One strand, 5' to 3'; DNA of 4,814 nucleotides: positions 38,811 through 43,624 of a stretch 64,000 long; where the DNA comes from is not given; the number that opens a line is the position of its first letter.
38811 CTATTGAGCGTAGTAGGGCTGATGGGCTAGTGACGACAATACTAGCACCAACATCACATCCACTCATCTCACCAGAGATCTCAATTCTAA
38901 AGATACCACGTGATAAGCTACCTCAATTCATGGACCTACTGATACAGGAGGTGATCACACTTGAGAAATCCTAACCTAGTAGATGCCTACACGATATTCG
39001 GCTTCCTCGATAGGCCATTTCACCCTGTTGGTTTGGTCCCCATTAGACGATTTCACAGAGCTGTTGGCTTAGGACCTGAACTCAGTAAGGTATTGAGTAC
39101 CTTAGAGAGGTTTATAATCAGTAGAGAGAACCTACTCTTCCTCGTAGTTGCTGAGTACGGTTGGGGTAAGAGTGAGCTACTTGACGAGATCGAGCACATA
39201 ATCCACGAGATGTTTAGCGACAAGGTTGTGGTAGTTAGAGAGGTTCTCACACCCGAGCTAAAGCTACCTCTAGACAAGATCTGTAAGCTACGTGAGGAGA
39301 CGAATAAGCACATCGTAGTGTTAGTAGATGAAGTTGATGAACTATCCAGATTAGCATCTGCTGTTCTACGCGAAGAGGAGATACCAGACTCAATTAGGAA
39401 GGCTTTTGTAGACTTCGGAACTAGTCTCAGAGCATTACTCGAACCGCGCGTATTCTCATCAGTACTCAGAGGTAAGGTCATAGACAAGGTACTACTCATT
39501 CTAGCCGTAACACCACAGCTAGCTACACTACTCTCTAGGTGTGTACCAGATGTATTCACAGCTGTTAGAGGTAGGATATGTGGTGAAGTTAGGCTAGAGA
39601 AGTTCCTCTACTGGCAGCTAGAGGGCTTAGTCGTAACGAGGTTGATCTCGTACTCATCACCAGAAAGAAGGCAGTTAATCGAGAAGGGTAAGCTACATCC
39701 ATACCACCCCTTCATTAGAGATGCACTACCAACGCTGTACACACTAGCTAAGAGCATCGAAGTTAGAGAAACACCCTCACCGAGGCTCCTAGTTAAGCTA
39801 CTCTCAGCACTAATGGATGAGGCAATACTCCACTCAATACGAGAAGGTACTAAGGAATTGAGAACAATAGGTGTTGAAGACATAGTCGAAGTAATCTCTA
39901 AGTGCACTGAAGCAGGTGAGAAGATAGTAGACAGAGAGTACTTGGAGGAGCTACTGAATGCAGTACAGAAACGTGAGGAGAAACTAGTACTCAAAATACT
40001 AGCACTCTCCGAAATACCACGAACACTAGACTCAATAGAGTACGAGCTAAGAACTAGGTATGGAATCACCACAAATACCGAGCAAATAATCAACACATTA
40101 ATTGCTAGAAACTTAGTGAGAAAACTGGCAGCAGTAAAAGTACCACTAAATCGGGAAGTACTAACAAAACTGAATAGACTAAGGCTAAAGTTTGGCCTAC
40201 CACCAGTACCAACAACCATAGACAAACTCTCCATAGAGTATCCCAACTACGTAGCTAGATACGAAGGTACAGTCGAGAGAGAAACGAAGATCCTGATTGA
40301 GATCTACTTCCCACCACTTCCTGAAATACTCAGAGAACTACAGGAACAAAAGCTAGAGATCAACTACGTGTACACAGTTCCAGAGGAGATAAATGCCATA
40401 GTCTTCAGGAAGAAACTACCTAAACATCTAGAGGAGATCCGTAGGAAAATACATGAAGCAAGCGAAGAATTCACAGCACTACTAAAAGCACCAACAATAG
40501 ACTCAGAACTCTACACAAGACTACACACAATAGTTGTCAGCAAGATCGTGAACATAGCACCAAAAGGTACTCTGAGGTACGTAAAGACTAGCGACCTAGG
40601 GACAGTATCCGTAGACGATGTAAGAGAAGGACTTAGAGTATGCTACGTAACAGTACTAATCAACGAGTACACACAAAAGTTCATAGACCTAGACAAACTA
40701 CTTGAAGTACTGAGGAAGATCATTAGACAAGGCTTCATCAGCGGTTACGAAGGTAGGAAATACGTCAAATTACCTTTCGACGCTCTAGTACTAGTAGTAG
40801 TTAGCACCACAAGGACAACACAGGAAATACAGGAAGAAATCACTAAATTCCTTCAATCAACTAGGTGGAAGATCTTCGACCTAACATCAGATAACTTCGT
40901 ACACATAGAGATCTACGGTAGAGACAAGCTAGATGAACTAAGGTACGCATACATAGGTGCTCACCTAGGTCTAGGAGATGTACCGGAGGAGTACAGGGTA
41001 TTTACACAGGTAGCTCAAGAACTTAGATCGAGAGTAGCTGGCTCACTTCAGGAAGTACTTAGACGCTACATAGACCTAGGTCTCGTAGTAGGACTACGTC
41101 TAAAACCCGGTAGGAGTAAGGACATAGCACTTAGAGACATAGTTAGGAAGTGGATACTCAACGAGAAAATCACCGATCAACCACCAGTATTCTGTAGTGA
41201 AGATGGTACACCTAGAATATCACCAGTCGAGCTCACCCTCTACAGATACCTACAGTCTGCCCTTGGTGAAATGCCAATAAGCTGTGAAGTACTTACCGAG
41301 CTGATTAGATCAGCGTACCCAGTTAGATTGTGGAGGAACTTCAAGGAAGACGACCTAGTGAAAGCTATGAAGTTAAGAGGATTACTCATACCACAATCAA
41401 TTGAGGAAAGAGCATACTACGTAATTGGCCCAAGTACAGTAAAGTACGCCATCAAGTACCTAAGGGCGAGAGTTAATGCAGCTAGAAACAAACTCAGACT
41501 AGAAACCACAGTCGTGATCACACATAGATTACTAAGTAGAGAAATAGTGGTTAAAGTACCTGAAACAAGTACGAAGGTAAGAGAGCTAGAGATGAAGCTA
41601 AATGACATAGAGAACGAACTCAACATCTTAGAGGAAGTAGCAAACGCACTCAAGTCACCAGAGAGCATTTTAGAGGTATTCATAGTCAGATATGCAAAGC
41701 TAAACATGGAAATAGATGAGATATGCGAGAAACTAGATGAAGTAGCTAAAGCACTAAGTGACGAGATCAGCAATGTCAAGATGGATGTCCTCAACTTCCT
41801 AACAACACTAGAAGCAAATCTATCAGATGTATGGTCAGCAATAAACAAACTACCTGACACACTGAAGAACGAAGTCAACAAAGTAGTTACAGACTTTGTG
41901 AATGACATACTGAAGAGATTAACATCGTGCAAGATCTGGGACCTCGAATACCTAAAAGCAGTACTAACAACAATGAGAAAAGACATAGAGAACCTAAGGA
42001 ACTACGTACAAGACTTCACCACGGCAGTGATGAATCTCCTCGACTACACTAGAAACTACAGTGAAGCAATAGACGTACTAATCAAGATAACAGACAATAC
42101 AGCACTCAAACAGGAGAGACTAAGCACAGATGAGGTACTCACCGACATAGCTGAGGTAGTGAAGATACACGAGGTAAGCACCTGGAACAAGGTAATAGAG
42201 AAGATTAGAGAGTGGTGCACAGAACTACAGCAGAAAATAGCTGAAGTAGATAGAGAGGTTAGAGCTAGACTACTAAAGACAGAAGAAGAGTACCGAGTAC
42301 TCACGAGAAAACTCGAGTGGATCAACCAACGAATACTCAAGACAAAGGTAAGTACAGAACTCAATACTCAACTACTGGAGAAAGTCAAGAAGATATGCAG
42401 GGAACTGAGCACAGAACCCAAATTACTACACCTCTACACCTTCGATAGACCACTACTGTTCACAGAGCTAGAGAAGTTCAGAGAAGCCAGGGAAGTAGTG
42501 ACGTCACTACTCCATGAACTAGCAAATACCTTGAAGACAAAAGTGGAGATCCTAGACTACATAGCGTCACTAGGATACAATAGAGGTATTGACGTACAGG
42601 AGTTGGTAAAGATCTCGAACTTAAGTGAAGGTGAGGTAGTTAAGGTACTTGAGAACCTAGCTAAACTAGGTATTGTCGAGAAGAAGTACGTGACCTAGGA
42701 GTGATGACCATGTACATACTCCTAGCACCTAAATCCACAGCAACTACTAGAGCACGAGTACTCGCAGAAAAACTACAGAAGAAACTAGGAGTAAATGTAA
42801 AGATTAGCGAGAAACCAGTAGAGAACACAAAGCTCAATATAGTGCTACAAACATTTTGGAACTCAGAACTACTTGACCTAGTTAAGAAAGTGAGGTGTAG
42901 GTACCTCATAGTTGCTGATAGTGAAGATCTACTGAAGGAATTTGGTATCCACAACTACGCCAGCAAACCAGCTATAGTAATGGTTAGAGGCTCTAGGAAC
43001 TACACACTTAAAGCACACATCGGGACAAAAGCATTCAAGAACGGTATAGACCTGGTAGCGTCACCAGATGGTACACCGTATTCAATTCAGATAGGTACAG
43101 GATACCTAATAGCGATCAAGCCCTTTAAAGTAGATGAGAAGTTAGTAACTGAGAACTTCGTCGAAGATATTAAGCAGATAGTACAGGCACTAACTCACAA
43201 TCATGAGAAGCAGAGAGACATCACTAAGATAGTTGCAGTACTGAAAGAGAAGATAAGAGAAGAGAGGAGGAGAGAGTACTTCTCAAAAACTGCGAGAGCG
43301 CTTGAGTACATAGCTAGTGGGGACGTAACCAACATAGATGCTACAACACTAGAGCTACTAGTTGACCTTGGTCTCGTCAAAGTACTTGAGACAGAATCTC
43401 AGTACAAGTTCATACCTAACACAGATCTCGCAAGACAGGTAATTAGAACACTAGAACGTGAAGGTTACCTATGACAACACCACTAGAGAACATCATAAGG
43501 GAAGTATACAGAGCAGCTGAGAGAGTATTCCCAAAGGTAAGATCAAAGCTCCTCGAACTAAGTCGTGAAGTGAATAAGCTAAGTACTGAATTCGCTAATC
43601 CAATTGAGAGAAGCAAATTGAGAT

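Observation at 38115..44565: Four-gene coupled operon (wHTH protein, 1245-aa P-loop NTPase, unknown protein, NurA-like nuclease): candidate undescribed DNA-surveillance or defence module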

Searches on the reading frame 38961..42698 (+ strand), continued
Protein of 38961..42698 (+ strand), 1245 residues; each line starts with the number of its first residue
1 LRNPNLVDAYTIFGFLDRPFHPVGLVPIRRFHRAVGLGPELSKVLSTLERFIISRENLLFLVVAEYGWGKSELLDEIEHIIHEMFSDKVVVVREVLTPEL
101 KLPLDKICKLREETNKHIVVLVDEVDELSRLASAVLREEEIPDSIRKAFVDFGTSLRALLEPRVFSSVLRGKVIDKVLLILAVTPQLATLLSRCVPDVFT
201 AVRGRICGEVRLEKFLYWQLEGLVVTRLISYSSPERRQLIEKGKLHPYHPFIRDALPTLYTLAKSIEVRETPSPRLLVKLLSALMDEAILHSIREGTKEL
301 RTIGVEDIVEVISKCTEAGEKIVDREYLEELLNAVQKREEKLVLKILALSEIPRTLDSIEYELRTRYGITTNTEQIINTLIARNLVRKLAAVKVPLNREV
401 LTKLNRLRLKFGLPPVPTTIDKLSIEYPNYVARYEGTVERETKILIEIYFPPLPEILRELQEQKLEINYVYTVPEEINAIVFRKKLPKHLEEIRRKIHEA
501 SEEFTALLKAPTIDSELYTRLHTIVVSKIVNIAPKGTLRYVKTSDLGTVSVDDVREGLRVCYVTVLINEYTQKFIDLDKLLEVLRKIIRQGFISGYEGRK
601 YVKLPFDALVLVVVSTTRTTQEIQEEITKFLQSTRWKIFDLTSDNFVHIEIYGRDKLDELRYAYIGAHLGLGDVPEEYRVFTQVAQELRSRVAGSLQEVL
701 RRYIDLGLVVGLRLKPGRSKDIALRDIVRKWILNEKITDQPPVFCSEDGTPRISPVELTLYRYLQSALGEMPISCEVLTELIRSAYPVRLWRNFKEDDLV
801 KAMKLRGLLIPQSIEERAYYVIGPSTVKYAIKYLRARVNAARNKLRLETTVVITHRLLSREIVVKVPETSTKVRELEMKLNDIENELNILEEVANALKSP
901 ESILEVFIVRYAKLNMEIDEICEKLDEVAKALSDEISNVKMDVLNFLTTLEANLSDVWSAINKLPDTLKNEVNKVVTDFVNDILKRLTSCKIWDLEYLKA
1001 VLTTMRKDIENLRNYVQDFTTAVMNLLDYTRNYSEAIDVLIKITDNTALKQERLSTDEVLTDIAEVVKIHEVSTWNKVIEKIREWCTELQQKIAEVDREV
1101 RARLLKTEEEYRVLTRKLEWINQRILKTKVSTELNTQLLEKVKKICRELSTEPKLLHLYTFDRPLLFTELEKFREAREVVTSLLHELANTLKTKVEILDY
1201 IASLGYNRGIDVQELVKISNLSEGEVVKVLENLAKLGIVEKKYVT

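Call 91: search_protein_families(library=pfam, proteins=[P0002, P0003, P0004, P0005, P0006, P0012, P0015, P0019, P0043], max_evalue=0.001)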
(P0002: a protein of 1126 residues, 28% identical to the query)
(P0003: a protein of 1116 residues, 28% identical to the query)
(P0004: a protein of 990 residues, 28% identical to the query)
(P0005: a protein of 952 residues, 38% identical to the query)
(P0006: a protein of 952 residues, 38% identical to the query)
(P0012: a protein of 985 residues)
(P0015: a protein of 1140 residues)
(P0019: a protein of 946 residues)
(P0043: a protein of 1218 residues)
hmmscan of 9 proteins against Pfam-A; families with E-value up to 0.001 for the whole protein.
P0002 (1126 aa): 0 families

P0003 (1116 aa): 2 families
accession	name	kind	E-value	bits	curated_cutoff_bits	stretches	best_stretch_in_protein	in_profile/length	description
PF13401.12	AAA_22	-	0.00052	20.8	27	0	54-80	6-32/130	AAA domain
PF01978.25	TrmB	-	0.00058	20.1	25.6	0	1072-1111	15-54/68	Sugar-specific transcriptional regulator TrmB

P0004 (990 aa): 2 families
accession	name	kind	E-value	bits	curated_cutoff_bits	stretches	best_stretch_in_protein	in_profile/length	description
PF25199.1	nSTAND_NTPase5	-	0.00039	20.7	34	0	31-116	26-114/145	Novel STAND NTPase 5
PF13191.12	AAA_16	-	0.00084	20.3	32.6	0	23-71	2-49/167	AAA ATPase domain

P0005 (952 aa): 1 family
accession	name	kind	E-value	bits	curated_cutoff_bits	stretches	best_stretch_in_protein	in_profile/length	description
PF13191.12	AAA_16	-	0.00083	20.3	32.6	0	27-73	6-51/167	AAA ATPase domain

P0006 (952 aa): 5 families
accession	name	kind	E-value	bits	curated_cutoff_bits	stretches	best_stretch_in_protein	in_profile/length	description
PF24270.1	HTH_Cmi2_C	-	1.6e-06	28.8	27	1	854-949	31-121/125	Cmi2, C-terminal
PF12802.13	MarR_2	-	4e-05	24.1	27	0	901-948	7-52/61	MarR family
PF10923.14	BrxC_BrxD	-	0.00012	21.6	22.2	1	23-89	27-92/414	BREX system ATP-binding protein BrxC/D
PF09339.16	HTH_IclR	-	0.00049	20.3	22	0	903-948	7-50/52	IclR helix-turn-helix domain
PF01978.25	TrmB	-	0.0005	20.3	25.6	0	917-949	23-55/68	Sugar-specific transcriptional regulator TrmB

P0012 (985 aa): 1 family
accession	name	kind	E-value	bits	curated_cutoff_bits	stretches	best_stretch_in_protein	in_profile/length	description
PF25199.1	nSTAND_NTPase5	-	0.00013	22.3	34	0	27-116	26-118/145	Novel STAND NTPase 5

P0015 (1140 aa): 3 families
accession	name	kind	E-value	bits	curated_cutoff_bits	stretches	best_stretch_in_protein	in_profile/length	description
PF01978.25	TrmB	-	0.00012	22.3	25.6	0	1107-1137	25-55/68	Sugar-specific transcriptional regulator TrmB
PF04049.19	ANAPC8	-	0.00068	19.7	23.8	0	813-894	90-177/267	Anaphase promoting complex subunit 8 / Cdc23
PF04182.18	B-block_TFIIIC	-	0.00093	19.7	22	0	1087-1138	2-52/73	B-block binding subunit of TFIIIC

P0019 (946 aa): 1 family
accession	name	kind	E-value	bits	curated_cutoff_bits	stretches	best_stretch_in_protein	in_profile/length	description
PF13401.12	AAA_22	-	0.00073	20.3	27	0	44-128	33-110/130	AAA domain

P0043 (1218 aa): 3 families
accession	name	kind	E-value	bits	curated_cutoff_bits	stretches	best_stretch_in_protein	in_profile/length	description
PF13191.12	AAA_16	-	8.3e-06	26.8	32.6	1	35-157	3-126/167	AAA ATPase domain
PF13173.12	AAA_14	-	4.7e-05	23.8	27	1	57-134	2-78/129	AAA domain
PF24883.2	NPHP3_N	-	0.00039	21.1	24.8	0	39-98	4-63/164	Nephrocystin 3, N-terminal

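Call 92: search_protein_families(library=pfam, proteins=[P0047, L048:7968-11651:+, P0013, P0014, P0016, P0020, P0021, P0007], max_evalue=0.001)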
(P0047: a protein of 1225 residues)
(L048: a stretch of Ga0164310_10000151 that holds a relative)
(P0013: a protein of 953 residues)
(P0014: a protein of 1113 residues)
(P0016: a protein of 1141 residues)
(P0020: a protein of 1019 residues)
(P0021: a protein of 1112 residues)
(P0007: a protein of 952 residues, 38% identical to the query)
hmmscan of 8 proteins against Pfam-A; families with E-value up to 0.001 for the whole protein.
P0047 (1225 aa): 3 families
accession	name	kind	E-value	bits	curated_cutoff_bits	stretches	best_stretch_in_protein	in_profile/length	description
PF24270.1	HTH_Cmi2_C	-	8.9e-05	23.2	27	0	350-385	85-120/125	Cmi2, C-terminal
PF01978.25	TrmB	-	0.00027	21.2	25.6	0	338-385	8-54/68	Sugar-specific transcriptional regulator TrmB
PF13401.12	AAA_22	-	0.00041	21.1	27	0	65-118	7-61/130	AAA domain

L048:7968-11651:+ (1227 aa): 2 families
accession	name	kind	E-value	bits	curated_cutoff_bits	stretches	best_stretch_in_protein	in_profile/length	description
PF04513.17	Baculo_PEP_C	-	1.4e-06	28.9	38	1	895-998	22-122/140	Baculovirus polyhedron envelope protein, PEP, C terminus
PF13401.12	AAA_22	-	0.00093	20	27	0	64-87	6-29/130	AAA domain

P0013 (953 aa): 0 families

P0014 (1113 aa): 3 families
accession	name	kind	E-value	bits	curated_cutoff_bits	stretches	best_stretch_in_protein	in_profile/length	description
PF13401.12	AAA_22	-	0.00011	23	27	0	96-132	70-99/130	AAA domain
PF00004.35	AAA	-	0.00013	22.9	21.2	0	57-151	2-95/131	ATPase family associated with various cellular activities (AAA)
PF13191.12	AAA_16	-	0.0002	22.3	32.6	0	28-84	2-59/167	AAA ATPase domain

P0016 (1141 aa): 2 families
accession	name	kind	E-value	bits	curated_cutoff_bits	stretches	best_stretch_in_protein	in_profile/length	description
PF10923.14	BrxC_BrxD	-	3.4e-08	33.3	22.2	1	17-92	18-92/414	BREX system ATP-binding protein BrxC/D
PF13191.12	AAA_16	-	2.5e-05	25.3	32.6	1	30-144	6-123/167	AAA ATPase domain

P0020 (1019 aa): 10 families
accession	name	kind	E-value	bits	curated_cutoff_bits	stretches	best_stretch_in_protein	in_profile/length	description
PF01978.25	TrmB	-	2.2e-06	27.9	25.6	1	295-345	5-54/68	Sugar-specific transcriptional regulator TrmB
PF13191.12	AAA_16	-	7.8e-05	23.7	32.6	1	25-76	4-54/167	AAA ATPase domain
PF02002.24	TFIIE_alpha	-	0.00019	21.7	22.9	0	301-344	16-58/105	TFIIE alpha subunit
PF09339.16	HTH_IclR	-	0.00022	21.4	22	1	319-346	24-51/52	IclR helix-turn-helix domain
PF13730.12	HTH_36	-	0.00024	21.3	25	0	317-343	29-55/55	Helix-turn-helix domain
PF13401.12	AAA_22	-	0.00028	21.7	27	0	46-92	5-53/130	AAA domain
PF10923.14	BrxC_BrxD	-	0.00028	20.3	22.2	0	21-83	25-86/414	BREX system ATP-binding protein BrxC/D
PF13604.12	AAA_30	-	0.00073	19.7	27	0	44-96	16-68/191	AAA domain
PF13545.12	HTH_Crp_2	-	0.00076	19.8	27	0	312-359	21-67/70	Crp-like helix-turn-helix domain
PF12840.13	HTH_20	-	0.00078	19.8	27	0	313-345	18-50/51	Helix-turn-helix domain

P0021 (1112 aa): 2 families
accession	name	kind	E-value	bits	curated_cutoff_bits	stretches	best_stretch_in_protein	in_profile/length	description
PF05478.16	Prominin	-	0.00014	20.6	34.3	1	718-933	185-383/799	Prominin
PF13604.12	AAA_30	-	0.00046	20.4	27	0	49-86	17-54/191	AAA domain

P0007 (952 aa): 0 families
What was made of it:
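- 39873..40190 (+): First winged-helix region of gene 2 (about residues 305-410), after the AAA+ lid. TrmB-type wHTH hits fall at the equivalent place in relatives P0020 and P0047 (call 92).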

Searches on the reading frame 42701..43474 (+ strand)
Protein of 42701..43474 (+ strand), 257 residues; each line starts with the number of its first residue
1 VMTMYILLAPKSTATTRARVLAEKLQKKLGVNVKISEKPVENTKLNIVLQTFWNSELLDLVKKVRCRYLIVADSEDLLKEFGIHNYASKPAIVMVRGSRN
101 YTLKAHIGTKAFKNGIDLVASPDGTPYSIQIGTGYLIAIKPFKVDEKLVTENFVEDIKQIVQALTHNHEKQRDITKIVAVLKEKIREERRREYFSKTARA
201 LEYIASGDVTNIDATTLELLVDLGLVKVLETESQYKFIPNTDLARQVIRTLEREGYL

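Call 5: search_protein_families(library=pfam, proteins=[window:42701-43474:+], max_evalue=1)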
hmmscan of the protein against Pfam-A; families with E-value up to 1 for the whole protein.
window:42701-43474:+ (257 aa): 2 families
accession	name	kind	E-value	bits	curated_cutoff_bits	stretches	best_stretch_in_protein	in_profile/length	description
PF03564.21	DUF1759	-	0.074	13.5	25.4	1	141-197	86-143/148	Protein of unknown function (DUF1759)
PF04671.17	Ag332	-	0.4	11.1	20.9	1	144-155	8-19/21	Erythrocyte membrane-associated giant protein antigen 332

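Call 6: search_protein_families(library=padloc, proteins=[window:42701-43474:+], max_evalue=1)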
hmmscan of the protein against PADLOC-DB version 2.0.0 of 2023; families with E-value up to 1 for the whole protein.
window:42701-43474:+ (257 aa): 0 families

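Call 7: search_protein_families(library=ncbifam, proteins=[window:42701-43474:+], max_evalue=1)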
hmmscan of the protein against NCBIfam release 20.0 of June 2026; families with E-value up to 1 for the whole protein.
window:42701-43474:+ (257 aa): 2 families
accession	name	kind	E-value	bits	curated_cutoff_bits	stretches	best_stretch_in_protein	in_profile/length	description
NF047615.1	LIC13259_LIC11441_fam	subfamily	0.0094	16.4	100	1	149-202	26-79/144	LIC13259/LIC11441 family protein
NF006563.0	PRK09070.1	equivalog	0.02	13.5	514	1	116-212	110-204/447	aminodeoxychorismate synthase component I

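Call 61: find_homologous_proteins(query=A6, max_evalue=0.01)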
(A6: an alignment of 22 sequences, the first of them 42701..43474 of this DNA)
Query A6 (22 sequences) (257 aa, profile of the alignment): 3 proteins with E <= 0.01 among 8000 candidates.
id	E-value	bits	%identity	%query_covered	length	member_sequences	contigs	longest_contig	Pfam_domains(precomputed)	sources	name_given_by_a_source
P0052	5.6e-34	136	100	99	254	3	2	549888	-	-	-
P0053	6.0e-32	129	24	19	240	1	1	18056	-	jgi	-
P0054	5.2e-6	44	21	26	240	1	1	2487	-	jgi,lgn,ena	-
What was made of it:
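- Tried and rejected: Only 3 proteins returned because of the word prefilter (call 61).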

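Call 72: predict_structure(alignment_id=A7)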
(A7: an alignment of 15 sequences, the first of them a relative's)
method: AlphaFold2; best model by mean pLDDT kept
length: 254 residues; sequences in the alignment: 15
mean_pLDDT: 55.5   pTM: 0.39
mean pLDDT of the five models: 55.5, 55.2, 54.7, 54.1, 53.3
residues with pLDDT >= 90: 31; 70-90: 52; 50-70: 35; < 50: 136
segments of 3 or more residues with pLDDT < 50: 1-8, 29-146, 160-168
pLDDT, mean of each block of 10 residues (from residue 1): 47 59 55 43 30 38 39 35 26 24 27 35 38 38 44 52 47 88 89 92 90 88 79 85 90 84
secondary structure, 60 per line:
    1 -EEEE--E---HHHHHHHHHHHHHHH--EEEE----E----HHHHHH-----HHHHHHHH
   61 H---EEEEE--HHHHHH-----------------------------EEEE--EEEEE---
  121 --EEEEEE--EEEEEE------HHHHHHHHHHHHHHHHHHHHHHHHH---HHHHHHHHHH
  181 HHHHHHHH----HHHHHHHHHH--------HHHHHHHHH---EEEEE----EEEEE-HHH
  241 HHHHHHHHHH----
elements in order: E2-5 H12-26 E29-32 H42-47 H53-61 E65-69 H72-77 E107-110 E113-117 E123-128 E131-136 H143-167 H171-188 H193-202 H211-219 E223-227 E232-236 H238-250
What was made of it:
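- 42701..43474 (+): Gene 3, 257 aa (more likely 254 aa from ATG 42710), conserved small partner with a C-terminal winged helix. The AF2 model is confident only for residues 170-254 (helix-helix-helix-strand-strand-helix, pLDDT about 88); the rest is below 50 (call 72).
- On HerA/FtsK capture systems / BRC: A wHTH is shown only for the g3 C-terminus (call 72).
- Tried and rejected: Low confidence except for the C-terminal wH (call 72).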

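Call 77: fold_search(model_id=the predicted structure, library=pdb)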
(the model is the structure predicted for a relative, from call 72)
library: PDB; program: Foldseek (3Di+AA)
matches with E <= 10: 1518; with E <= 0.001: 0
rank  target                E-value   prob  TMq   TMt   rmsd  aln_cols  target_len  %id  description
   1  5n8y_A                1.1e-01  0.44  0.19  0.11   6.1        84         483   12  KaiCBA circadian clock backbone model based on a Cryo-EM density (released 2017-03-29)
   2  9nt4_C                1.1e-01  0.82  0.19  0.18   4.4        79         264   13  Crystal structure of ecLacI transcription factor ancestor 1 bound to d-fucose (released 2025-06-18)
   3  9nt4_D                1.3e-01  0.77  0.18  0.17   4.3        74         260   14  Crystal structure of ecLacI transcription factor ancestor 1 bound to d-fucose (released 2025-06-18)
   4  4ijm_D                1.3e-01  0.38  0.17  0.10   7.1        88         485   11  Crystal structure of circadian clock protein KaiC A422V mutant (released 2013-02-13)
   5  5veg_B                1.4e-01  0.63  0.16  0.24   4.5        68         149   18  Structure of a Short-Chain Flavodoxin Associated with a Non-Canonical PDU Bacterial Microcompartment (released 2017-10-11)
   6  8jbt_A                1.5e-01  0.63  0.19  0.21   4.8        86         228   14  B12-binding domain from Chloracidobacterium thermophilum MerR family protein, anaerobic light state (released 2024-11-13)
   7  2h3h_B                1.5e-01  0.60  0.19  0.16   6.7        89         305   15  Crystal structure of the liganded form of Thermotoga maritima glucose binding protein (released 2007-05-22)
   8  1jhz_A                1.5e-01  0.54  0.21  0.19   8.6       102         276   20  Purine Repressor Mutant Corepressor Binding Domain Structure (released 2002-02-08)
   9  4ijm_B                1.5e-01  0.41  0.19  0.11   6.0        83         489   12  Crystal structure of circadian clock protein KaiC A422V mutant (released 2013-02-13)
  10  4ijm_E                1.5e-01  0.30  0.18  0.11   5.9        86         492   15  Crystal structure of circadian clock protein KaiC A422V mutant (released 2013-02-13)
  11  6o8n_A                1.6e-01  0.63  0.19  0.42   8.1       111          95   14  Crystal Structure of C9S tetrasulfide state of Sulfide-responsive transcriptional repressor (SqrR) from Rhodobacter ca (released 2020-04-01)
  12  3k0c_C                1.6e-01  0.44  0.19  0.11   5.8        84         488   12  Crystal structure of the phosphorylation-site double mutant S431A/T432E of the KaiC circadian clock protein (released 2010-03-31)
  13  5lji_A                1.7e-01  0.30  0.15  0.24   5.9        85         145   16  Streptococcus pneumonia TIGR4 flavodoxin: structural and biophysical characterization of a novel drug target (released 2016-08-31)
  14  1o4v                  1.9e-01  0.75  0.19  0.27   4.2        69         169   10  Crystal structure of the catalytic subunit of a phosphoribosylaminoimidazole mutase (tm0446) from thermotoga maritima at (released 2003-07-22)
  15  5veg_A                2.0e-01  0.54  0.16  0.25   4.5        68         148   18  Structure of a Short-Chain Flavodoxin Associated with a Non-Canonical PDU Bacterial Microcompartment (released 2017-10-11)
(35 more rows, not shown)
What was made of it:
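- Tried and rejected: Foldseek gave nothing below E 0.1 (call 77), so gene 3 stays unassigned.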
